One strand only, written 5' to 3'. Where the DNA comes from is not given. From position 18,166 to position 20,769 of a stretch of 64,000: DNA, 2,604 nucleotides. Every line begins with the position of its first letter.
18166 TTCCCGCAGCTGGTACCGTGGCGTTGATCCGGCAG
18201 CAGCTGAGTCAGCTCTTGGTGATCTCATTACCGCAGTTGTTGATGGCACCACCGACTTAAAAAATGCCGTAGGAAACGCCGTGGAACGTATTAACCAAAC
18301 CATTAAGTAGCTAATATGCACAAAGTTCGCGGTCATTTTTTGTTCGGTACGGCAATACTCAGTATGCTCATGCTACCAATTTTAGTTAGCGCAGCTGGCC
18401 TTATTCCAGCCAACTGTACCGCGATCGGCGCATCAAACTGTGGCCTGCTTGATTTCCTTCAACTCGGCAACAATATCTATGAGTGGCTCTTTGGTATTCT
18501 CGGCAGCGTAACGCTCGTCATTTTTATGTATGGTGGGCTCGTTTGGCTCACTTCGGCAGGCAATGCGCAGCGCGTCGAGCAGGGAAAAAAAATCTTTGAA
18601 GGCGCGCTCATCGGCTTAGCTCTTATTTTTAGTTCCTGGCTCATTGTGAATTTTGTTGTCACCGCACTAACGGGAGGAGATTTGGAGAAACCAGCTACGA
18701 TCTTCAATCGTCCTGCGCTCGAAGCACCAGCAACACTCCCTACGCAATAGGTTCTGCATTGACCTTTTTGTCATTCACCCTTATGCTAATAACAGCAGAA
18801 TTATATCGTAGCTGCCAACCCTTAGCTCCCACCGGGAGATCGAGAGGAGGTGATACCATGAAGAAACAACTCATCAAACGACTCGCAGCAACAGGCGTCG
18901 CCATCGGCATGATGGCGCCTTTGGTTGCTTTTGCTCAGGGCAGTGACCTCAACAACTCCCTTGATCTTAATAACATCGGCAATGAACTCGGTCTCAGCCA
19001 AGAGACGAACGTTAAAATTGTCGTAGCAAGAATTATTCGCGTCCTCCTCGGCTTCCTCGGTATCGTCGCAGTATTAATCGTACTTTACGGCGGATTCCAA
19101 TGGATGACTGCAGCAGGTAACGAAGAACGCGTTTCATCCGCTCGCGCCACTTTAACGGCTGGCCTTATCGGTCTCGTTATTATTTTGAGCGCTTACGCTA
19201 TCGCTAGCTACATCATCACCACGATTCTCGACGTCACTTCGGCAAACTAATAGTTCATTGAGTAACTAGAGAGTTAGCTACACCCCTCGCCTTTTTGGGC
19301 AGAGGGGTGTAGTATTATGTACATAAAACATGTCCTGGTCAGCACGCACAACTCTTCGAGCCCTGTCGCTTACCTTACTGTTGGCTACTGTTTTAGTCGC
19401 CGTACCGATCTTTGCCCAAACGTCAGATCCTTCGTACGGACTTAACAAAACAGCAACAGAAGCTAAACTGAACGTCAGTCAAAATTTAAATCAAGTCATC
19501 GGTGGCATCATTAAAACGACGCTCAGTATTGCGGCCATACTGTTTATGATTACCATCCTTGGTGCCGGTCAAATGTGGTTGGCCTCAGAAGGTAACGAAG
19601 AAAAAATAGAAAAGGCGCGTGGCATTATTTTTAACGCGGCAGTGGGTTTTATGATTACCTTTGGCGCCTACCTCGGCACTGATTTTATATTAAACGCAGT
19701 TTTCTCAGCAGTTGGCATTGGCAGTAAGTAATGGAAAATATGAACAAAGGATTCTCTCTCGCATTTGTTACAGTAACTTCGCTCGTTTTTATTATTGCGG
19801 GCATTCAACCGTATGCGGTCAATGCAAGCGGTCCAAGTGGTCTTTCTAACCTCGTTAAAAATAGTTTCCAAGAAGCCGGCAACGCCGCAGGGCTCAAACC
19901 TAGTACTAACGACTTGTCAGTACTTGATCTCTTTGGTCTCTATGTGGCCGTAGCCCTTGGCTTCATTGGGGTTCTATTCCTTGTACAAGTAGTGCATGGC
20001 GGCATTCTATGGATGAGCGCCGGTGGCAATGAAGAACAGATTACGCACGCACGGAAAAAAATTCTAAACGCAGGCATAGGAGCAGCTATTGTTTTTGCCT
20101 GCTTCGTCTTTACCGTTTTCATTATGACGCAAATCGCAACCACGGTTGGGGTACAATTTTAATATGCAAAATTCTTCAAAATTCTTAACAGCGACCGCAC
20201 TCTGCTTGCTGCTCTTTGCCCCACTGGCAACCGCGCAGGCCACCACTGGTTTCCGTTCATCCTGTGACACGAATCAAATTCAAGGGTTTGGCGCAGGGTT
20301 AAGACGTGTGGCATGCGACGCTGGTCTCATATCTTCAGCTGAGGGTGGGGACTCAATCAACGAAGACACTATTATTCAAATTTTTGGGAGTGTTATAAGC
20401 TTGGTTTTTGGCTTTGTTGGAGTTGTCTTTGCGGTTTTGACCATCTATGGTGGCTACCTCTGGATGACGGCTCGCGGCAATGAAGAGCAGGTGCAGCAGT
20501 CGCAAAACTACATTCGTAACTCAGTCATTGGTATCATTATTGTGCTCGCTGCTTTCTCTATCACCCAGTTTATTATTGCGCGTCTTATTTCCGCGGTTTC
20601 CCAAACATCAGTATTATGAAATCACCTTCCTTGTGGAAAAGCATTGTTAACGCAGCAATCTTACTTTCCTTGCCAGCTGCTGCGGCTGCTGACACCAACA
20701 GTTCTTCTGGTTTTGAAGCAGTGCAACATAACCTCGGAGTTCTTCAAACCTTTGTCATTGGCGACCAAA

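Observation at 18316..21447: Seven tandem VirB2/TrbC-like pilin paralogs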

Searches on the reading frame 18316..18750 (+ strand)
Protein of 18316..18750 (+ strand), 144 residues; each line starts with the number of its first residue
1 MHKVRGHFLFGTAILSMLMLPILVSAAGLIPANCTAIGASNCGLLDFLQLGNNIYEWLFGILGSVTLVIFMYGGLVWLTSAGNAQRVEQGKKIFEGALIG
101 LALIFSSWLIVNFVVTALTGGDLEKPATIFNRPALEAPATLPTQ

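Call 3: search_protein_families(library=pfam, proteins=[window:18316-18750:+], max_evalue=1)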
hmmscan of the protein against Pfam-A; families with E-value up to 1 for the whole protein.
window:18316-18750:+ (144 aa): 2 families
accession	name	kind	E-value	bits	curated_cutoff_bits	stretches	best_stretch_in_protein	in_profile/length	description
PF18895.5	T4SS_pilin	-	2.1e-12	47.3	26.6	1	52-114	10-71/71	Type IV secretion system pilin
PF05545.16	FixQ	-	0.51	10.8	29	1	59-89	10-40/49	Cbb3-type cytochrome oxidase component FixQ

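Call 4: search_protein_families(library=ncbifam, proteins=[window:18316-18750:+], max_evalue=1)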
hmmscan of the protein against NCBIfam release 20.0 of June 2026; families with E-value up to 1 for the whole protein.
window:18316-18750:+ (144 aa): 3 families
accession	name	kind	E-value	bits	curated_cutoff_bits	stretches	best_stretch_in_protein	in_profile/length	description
NF011775.0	PRK15238.1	equivalog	0.0031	16.4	400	1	11-108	165-258/500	glutamate/gamma-aminobutyrate family transporter YjeM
NF045849.1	ICE_MMCAP2_0565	equivalog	0.0051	16.5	40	1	49-116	11-78/80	Mbov_0395 family pilin-like conjugal transfer protein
NF047540.1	LIC_13241_dom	domain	0.22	11.6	50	1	52-68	14-30/85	LIC_13241 domain-containing protein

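Call 12: find_encoding_contigs(protein=window:18316-18750:+, flank=10000, max_places=6)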
Protein window:18316-18750:+ (144 aa): no gene with exactly this product is on record in the collection.

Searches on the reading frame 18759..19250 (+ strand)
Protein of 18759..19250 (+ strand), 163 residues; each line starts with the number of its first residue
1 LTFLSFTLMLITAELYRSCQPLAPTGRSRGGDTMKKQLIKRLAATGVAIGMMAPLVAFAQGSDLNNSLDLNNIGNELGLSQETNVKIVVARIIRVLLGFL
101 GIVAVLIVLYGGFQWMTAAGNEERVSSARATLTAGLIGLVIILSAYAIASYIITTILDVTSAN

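Call 3: search_protein_families(library=pfam, proteins=[window:18759-19250:+], max_evalue=1)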
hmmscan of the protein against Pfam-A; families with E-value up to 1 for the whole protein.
window:18759-19250:+ (163 aa): 4 families
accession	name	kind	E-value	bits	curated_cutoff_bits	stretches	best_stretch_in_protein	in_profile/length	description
PF18895.5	T4SS_pilin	-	4.1e-06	27.2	26.6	1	97-152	17-71/71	Type IV secretion system pilin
PF04956.18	TrbC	-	0.00034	21.2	27.9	1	36-152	7-98/98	TrbC/VIRB2 pilin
PF05987.18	DUF898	-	0.0088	15.6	28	1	43-154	139-247/336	Bacterial protein of unknown function (DUF898)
PF19607.4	DUF6112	-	0.11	12.7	25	1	90-140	17-69/88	Family of unknown function (DUF6112)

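Call 4: search_protein_families(library=ncbifam, proteins=[window:18759-19250:+], max_evalue=1)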
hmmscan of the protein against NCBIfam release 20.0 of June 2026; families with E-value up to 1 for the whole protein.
window:18759-19250:+ (163 aa): 4 families
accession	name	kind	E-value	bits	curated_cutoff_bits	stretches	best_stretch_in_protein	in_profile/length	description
NF045849.1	ICE_MMCAP2_0565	equivalog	5e-09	35.7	40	1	83-156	7-80/80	Mbov_0395 family pilin-like conjugal transfer protein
NF051436.1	NheA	equivalog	0.17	10.7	500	1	34-64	1-31/385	non-hemolytic enterotoxin subunit A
NF046000.1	MAG1210_fam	subfamily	0.33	9.5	275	1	80-153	52-116/550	MAG1210 family protein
NF040554.1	mini_HHHH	equivalog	0.35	11.1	40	1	36-60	2-26/45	HHHH-motif protein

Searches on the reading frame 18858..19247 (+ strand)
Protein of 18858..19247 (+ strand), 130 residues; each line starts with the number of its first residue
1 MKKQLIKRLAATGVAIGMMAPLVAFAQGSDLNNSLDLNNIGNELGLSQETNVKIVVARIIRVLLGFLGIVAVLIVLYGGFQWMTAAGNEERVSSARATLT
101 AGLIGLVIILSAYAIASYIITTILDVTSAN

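Call 64: predict_structure(alignment_id=A4)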
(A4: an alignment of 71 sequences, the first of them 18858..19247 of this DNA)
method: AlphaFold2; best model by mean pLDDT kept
length: 130 residues; sequences in the alignment: 71
mean_pLDDT: 80.3   pTM: 0.58
mean pLDDT of the five models: 80.3, 77.9, 75.6, 75.3, 73.2
residues with pLDDT >= 90: 53; 70-90: 42; 50-70: 30; < 50: 5
segments of 3 or more residues with pLDDT < 50: 28-31
pLDDT, mean of each block of 10 residues (from residue 1): 74 74 54 56 64 81 91 96 96 96 96 91 77
secondary structure, 60 per line:
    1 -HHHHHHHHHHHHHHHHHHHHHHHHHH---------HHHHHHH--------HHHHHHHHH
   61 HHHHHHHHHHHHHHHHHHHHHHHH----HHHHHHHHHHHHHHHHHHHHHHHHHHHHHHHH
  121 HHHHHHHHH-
elements in order: H2-27 H37-43 H52-84 H89-129

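Call 68: fold_search(model_id=the predicted structure, library=pdb)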
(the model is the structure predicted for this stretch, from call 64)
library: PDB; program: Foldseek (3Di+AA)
matches with E <= 10: 92; with E <= 0.001: 0
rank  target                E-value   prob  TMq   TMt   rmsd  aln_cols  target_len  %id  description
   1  9vub_A                1.5e+00  0.80  0.56  0.20  12.5       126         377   10  channel C complex with 3 (released 2026-03-11)
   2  6cnn_A                1.6e+00  0.69  0.55  0.21  15.5       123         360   10  Cryo-EM structure of the human SK4/calmodulin channel complex in the Ca2+ bound state I (released 2018-05-02)
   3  1a91_MODEL_1_A        1.7e+00  0.80  0.39  0.60   2.4        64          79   16  SUBUNIT C OF THE F1FO ATP SYNTHASE OF ESCHERICHIA COLI; NMR, 10 STRUCTURES (released 1998-07-01)
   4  3tul_B                1.7e+00  0.16  0.29  0.28  15.7       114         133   16  Crystal structure of N-terminal region of Type III Secretion Major Translocator SipB (residues 82-226) (released 2012-02-15)
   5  8tun_H                2.8e+00  0.11  0.19  0.12  24.5        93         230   15  S. thermodepolymerans KpsM-KpsE in Glycolipid 1 state with rigid body fitted KpsT (released 2024-04-17)
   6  9sv3_D                2.9e+00  0.84  0.43  0.25   1.3        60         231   12  Local refinement of EloB/EloC/VHL/CV2a/14-3-3zeta/ERa from pose 1 (released 2025-12-03)
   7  9vub_C                2.9e+00  0.51  0.55  0.20  14.9       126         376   12  channel C complex with 3 (released 2026-03-11)
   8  4h54_A                3.1e+00  0.23  0.37  0.19  13.6       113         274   18  Crystal structure of the diguanylate cyclase DgcZ (released 2013-07-03)
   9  3tul_A                3.1e+00  0.12  0.29  0.28  13.5       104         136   14  Crystal structure of N-terminal region of Type III Secretion Major Translocator SipB (residues 82-226) (released 2012-02-15)
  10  3tul_C                3.1e+00  0.10  0.28  0.28  16.0       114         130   15  Crystal structure of N-terminal region of Type III Secretion Major Translocator SipB (residues 82-226) (released 2012-02-15)
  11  9rxe_MODEL_1_A        3.3e+00  0.51  0.40  0.48   3.3        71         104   17  Solution structure of the HR1c domain of human PKN1 (released 2025-12-31)
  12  3t9o_A                3.5e+00  0.23  0.38  0.45  15.9       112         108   14  Regulatory CZB domain of DgcZ (released 2012-09-05)
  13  9y5q_A                3.7e+00  0.54  0.55  0.21   4.8       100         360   11  Cryo EM structure of KCa3.1_R355K_I/calmodulin channel in complex with rimtuzalcap (released 2025-10-15)
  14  8tt3_H                4.0e+00  0.25  0.31  0.18  24.1        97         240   14  S. thermodepolymerans KpsM-KpsE in Glycolipid 2 state with rigid body fitted KpsT (released 2024-04-17)
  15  5u0p_V                4.0e+00  0.16  0.34  0.37   4.4        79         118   16  Cryo-EM structure of the transcriptional Mediator (released 2017-03-08)
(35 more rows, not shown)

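Call 69: search_solved_structures(query=A4, max_evalue=10, show_alignments=2)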
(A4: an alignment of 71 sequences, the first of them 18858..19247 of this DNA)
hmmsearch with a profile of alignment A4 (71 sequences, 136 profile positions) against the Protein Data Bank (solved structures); distinct sequences matched with E-value up to 10: 13.
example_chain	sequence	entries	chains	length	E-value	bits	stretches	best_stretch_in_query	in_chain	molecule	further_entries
6i3b_A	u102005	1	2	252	0.0015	22.1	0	83-102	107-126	cPizza6-AYW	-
6i38_A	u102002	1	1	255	0.0018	21.8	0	83-102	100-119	nv2Pizza6-AYW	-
6i37_A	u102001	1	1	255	0.0018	21.8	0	83-102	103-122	nv1Pizza6-AYW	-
6f0q_A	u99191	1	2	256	0.002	21.6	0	83-102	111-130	Pizza6-AYW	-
6i39_A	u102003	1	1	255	0.0026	21.3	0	83-102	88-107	v31Pizza6-AYW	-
6i3a_A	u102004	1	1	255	0.0035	20.9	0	83-102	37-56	v22Pizza6-AYW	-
7zq2_A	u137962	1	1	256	0.031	17.8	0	78-102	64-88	Pizza6-RSH-TSH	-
7zpw_A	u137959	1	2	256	0.044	17.3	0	58-102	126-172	Pizza6-TSK-TSH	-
7zcj_A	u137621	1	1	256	0.05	17.2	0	62-102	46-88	Pizza6-TNH-TSH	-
7zqg_A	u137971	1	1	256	0.05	17.1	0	63-102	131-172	Pizza6-KSH-TSH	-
7zpz_A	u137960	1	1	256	0.057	16.9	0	78-102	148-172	Pizza6-TSR-TSH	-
6f0s_A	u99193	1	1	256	0.065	16.8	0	78-102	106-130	Pizza6-SYW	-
7zph_A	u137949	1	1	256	0.15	15.6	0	82-102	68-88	Pizza6-TNK-RSH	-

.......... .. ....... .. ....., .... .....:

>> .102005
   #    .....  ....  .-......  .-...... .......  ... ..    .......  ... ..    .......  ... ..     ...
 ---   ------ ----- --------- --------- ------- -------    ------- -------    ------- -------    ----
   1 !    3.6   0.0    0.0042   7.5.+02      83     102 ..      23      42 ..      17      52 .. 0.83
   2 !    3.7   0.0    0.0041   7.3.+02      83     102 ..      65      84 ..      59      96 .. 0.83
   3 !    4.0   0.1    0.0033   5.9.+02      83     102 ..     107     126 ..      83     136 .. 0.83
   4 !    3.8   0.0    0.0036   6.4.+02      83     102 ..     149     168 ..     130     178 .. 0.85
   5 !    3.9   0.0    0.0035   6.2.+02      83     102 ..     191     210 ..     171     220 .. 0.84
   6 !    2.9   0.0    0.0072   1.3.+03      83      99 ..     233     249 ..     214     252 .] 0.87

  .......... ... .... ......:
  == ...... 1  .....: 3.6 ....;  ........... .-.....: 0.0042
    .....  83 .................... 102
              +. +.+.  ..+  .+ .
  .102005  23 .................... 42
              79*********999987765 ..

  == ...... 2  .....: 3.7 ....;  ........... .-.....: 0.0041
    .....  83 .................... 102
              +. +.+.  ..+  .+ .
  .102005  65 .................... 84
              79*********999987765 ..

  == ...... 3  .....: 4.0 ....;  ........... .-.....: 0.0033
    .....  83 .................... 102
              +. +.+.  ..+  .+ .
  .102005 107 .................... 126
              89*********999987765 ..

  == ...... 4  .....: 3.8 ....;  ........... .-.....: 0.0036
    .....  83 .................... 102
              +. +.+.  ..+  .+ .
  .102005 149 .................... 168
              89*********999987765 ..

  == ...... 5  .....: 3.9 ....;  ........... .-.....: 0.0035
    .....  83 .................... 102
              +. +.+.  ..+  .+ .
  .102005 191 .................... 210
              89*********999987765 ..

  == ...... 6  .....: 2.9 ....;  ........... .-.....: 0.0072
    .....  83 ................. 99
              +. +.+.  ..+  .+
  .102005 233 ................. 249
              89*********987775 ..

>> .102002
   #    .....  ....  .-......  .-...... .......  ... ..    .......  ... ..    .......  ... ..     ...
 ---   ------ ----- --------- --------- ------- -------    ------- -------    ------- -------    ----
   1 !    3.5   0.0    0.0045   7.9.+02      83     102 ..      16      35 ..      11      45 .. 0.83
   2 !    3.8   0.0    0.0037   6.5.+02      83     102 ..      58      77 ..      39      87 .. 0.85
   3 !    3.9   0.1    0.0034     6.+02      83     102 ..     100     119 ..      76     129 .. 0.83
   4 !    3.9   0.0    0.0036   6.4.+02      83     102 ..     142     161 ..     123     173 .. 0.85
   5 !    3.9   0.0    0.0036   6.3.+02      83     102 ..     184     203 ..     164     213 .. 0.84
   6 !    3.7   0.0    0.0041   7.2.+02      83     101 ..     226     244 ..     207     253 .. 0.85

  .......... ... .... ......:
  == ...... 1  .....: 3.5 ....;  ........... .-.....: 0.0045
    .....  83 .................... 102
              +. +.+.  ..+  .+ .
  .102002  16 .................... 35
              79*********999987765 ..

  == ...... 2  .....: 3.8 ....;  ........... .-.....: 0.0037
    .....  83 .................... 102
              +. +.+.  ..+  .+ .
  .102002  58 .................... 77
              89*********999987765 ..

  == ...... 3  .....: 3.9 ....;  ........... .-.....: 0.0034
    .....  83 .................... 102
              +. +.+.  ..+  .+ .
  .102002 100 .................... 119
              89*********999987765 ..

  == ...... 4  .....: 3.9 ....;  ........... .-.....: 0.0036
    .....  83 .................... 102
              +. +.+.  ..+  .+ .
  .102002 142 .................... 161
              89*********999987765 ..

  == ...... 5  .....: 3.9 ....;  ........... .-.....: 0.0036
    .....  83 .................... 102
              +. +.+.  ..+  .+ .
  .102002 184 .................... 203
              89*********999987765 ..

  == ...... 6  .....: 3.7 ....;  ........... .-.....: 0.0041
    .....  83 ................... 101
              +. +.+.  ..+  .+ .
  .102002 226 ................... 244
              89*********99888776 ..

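Call 78: search_protein_representatives(alignment_id=A4)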
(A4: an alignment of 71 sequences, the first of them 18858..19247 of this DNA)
Query: 71 sequences, 136 profile positions. Proteins with E-value up to 0.001 (for the whole library): 69626; up to 1e-10: 25757; up to 1e-30: 943. The best 150 are listed.
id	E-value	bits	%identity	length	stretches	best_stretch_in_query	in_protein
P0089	6.1e-77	272.7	-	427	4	5-130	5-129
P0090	2.8e-71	254.4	-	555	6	3-125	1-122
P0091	1.2e-64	232.9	-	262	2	6-134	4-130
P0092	2.2e-61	222.3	-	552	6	7-126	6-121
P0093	2.3e-61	222.2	-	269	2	11-132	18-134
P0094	6.9e-60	217.5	-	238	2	36-134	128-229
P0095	7.4e-59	214.2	-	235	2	3-128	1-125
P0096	1.7e-58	213.0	-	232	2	6-130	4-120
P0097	1.3e-57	210.1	-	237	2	27-131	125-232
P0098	1.5e-57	209.9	-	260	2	2-131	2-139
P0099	8.4e-57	207.5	-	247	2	19-134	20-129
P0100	1.7e-55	203.3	-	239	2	8-131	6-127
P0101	3.6e-54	199.0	-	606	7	45-125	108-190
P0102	4.4e-54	198.7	-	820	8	59-125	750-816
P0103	1.2e-53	197.3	-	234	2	3-132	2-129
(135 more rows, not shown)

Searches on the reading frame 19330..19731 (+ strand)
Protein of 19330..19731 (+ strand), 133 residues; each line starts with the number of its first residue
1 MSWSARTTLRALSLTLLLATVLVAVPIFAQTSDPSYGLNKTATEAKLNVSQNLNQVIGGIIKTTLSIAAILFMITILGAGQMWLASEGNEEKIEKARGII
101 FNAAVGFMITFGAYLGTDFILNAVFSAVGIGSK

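Call 3: search_protein_families(library=pfam, proteins=[window:19330-19731:+], max_evalue=1)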
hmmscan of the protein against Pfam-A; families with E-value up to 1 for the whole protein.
window:19330-19731:+ (133 aa): 3 families
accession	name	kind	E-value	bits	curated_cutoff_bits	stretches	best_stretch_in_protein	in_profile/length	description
PF18895.5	T4SS_pilin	-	0.00057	20.3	26.6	1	51-111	3-62/71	Type IV secretion system pilin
PF24003.1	DUF7319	-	0.13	12.1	27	1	26-109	82-165/205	Domain of unknown function (DUF7319)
PF13190.11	PDGLE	-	0.96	9.7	27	0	11-117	2-96/102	PDGLE domain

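Call 4: search_protein_families(library=ncbifam, proteins=[window:19330-19731:+], max_evalue=1)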
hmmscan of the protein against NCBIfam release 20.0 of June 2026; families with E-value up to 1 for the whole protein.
window:19330-19731:+ (133 aa): 1 family
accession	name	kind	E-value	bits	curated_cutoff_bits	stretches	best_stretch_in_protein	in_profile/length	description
NF045849.1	ICE_MMCAP2_0565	equivalog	0.0033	17.1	40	1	49-115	5-71/80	Mbov_0395 family pilin-like conjugal transfer protein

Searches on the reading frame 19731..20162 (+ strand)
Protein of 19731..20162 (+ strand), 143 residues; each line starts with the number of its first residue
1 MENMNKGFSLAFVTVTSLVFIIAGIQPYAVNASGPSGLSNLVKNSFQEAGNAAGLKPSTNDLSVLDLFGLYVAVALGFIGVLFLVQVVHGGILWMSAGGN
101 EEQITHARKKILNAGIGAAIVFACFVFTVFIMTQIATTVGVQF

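Call 3: search_protein_families(library=pfam, proteins=[window:19731-20162:+], max_evalue=1)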
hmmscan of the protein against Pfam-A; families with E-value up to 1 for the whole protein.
window:19731-20162:+ (143 aa): 5 families
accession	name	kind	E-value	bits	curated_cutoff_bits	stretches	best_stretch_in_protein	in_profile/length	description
PF18895.5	T4SS_pilin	-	6.3e-06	26.6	26.6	1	74-129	14-69/71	Type IV secretion system pilin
PF05987.18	DUF898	-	0.07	12.7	28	1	53-135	166-249/336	Bacterial protein of unknown function (DUF898)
PF04923.17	Ninjurin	-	0.22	11.9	26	1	71-132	40-100/102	Ninjurin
PF16492.10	Cadherin_C_2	-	0.26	12.5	31.5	1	70-106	4-40/85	Cadherin cytoplasmic C-terminal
PF21525.2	Nlp36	-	0.37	11.2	27.3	1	61-94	3-32/49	Neuropeptide-like peptide 36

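Call 4: search_protein_families(library=ncbifam, proteins=[window:19731-20162:+], max_evalue=1)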
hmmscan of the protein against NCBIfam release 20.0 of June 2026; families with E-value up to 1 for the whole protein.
window:19731-20162:+ (143 aa): 3 families
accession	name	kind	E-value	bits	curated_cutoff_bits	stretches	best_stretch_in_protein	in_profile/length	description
NF045849.1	ICE_MMCAP2_0565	equivalog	0.0084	15.8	40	1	76-134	18-79/80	Mbov_0395 family pilin-like conjugal transfer protein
NF040915.1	CPBP_fam_MrtZ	exception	0.012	15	325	1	68-138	162-228/275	myxosortase MrtZ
NF001248.0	PRK00218.1-4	equivalog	0.16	11.8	225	1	84-114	169-199/207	high frequency lysogenization protein HflD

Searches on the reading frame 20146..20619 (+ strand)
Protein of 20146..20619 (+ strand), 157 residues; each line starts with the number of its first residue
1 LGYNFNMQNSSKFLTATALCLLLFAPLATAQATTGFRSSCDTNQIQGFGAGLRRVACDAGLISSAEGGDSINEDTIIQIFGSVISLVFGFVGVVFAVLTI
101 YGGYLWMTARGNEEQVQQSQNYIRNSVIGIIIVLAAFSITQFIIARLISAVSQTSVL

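Call 3: search_protein_families(library=pfam, proteins=[window:20146-20619:+], max_evalue=1)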
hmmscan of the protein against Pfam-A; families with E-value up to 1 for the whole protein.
window:20146-20619:+ (157 aa): 6 families
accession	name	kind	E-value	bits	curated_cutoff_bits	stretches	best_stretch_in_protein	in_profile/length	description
PF18895.5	T4SS_pilin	-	8.4e-08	32.6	26.6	1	74-143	3-71/71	Type IV secretion system pilin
PF02322.20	Cyt_bd_oxida_II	-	0.0058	16.5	35.6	1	78-147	146-216/302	Cytochrome bd terminal oxidase subunit II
PF04290.18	DctQ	-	0.016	15.5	28.3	1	83-151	64-130/132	Tripartite ATP-independent periplasmic transporters, DctQ component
PF06664.17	WLS-like_TM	-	0.023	14.5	28.3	1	74-152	138-219/247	Wntless-like, transmembrane domain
PF04956.18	TrbC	-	0.034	14.8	27.9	0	69-142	34-97/98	TrbC/VIRB2 pilin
PF14141.11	YqzM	-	0.084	13.4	27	1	113-152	4-42/42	YqzM-like protein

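Call 4: search_protein_families(library=ncbifam, proteins=[window:20146-20619:+], max_evalue=1)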
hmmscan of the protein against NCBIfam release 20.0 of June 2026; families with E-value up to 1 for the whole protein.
window:20146-20619:+ (157 aa): 3 families
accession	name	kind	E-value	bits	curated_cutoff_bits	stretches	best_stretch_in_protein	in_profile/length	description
NF045849.1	ICE_MMCAP2_0565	equivalog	1.4e-11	43.9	40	1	74-145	7-78/80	Mbov_0395 family pilin-like conjugal transfer protein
NF033218.1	anchor_AmaP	equivalog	0.038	13.8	55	1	77-145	5-68/166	alkaline shock response membrane anchor protein AmaP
NF038018.1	qmoC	equivalog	0.1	12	300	1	88-142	260-314/360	quinone-interacting membrane-bound oxidoreductase complex subunit QmoC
